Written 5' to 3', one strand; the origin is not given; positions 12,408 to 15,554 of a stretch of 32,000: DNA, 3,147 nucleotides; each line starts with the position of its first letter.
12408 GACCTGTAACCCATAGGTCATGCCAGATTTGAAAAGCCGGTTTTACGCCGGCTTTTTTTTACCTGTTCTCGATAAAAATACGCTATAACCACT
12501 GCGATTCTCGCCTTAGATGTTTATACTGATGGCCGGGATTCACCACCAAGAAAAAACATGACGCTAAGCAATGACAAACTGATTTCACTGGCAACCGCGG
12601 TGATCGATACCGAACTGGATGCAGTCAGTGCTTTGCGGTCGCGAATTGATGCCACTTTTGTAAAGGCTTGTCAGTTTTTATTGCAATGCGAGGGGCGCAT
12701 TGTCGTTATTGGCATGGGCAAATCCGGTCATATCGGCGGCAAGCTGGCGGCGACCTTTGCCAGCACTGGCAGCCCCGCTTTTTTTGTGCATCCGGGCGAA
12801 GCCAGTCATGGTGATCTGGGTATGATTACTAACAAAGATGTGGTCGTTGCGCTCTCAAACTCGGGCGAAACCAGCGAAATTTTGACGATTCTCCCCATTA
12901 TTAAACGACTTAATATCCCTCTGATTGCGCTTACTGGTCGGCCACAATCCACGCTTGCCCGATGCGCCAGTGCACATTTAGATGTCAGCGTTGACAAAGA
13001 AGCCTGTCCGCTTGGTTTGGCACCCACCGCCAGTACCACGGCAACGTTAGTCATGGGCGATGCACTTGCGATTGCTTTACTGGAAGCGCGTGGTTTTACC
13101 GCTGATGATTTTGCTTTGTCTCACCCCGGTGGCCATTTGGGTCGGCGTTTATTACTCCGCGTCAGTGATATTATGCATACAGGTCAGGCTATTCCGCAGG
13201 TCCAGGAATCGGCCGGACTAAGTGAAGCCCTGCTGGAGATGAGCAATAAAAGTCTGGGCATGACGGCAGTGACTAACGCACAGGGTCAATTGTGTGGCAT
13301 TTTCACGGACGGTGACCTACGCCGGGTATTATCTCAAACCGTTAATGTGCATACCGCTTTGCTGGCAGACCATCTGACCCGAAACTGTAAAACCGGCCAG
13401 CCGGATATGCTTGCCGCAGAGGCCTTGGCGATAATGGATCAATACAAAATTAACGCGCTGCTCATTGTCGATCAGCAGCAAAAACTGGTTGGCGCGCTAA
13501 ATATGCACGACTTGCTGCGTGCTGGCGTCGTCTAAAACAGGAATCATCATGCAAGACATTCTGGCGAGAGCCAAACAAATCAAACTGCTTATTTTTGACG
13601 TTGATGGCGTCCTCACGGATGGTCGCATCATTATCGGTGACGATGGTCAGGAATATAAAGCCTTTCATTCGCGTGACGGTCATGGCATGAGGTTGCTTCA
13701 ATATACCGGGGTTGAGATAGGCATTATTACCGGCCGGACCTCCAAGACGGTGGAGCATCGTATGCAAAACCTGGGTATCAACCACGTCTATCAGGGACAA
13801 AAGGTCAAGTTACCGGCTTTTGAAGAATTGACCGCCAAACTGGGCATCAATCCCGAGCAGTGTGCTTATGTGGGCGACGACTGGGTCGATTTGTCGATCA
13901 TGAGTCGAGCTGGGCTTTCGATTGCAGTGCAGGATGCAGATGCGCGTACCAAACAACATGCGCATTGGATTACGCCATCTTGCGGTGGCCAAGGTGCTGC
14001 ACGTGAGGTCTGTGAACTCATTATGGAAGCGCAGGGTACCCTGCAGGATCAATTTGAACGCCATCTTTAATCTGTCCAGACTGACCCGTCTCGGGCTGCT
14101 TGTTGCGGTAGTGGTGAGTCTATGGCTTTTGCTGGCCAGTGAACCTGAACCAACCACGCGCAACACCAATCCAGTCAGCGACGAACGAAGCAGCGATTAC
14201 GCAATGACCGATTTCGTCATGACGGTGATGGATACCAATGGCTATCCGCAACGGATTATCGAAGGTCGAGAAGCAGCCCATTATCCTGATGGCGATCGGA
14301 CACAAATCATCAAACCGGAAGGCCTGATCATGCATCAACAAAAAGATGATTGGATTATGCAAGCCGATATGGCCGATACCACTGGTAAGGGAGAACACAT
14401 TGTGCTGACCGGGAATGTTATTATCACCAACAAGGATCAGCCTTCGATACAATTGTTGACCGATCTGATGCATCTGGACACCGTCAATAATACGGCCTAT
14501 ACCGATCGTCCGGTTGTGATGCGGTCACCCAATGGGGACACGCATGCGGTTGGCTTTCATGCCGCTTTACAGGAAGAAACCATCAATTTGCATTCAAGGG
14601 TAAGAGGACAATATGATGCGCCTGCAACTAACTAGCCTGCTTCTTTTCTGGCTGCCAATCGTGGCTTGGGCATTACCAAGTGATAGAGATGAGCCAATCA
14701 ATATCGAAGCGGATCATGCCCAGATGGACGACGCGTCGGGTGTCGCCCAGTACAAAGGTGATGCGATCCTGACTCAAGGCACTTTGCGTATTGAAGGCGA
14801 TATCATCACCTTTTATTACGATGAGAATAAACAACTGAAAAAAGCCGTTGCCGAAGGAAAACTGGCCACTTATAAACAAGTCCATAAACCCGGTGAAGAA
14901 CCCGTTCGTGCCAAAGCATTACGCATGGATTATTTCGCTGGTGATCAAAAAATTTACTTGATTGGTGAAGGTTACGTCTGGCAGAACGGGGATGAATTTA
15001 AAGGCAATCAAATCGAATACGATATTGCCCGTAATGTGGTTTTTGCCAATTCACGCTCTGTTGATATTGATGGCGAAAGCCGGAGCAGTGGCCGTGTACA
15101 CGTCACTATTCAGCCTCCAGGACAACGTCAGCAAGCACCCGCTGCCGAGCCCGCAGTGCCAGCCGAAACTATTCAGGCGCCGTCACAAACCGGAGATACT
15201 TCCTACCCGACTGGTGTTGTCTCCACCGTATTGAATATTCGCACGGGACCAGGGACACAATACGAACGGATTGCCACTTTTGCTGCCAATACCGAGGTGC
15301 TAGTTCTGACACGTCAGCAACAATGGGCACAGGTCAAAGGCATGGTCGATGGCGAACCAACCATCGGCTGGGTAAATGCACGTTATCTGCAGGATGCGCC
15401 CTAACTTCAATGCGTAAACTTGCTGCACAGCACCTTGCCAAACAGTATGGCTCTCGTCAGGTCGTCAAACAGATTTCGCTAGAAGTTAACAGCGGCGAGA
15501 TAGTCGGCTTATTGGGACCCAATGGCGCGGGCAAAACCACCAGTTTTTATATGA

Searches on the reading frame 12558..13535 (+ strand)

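Call 71: search_protein_families(library=pfam, proteins=[window:12558-13535:+], max_evalue=0.00001)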
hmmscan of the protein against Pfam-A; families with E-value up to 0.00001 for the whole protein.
window:12558-13535:+ (325 aa): 2 families
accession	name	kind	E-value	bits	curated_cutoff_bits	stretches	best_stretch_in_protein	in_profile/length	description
PF01380.27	SIS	-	1.8e-31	109.1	25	1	42-173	2-131/131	SIS domain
PF00571.33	CBS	-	8.5e-17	61.7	24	1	273-322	5-54/57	CBS domain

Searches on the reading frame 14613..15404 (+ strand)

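Call 71: search_protein_families(library=pfam, proteins=[window:14613-15404:+], max_evalue=0.00001)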
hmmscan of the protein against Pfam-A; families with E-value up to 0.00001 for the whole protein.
window:14613-15404:+ (263 aa): 2 families
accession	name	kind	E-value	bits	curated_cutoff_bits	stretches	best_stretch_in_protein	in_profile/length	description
PF03968.19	LptD_N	-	4.4e-26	91.8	20.4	1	30-140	1-111/113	LptA/(LptD N-terminal domain) LPS transport protein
PF08239.17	SH3_3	-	2.8e-10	40.7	27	1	206-260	2-54/54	Bacterial SH3 domain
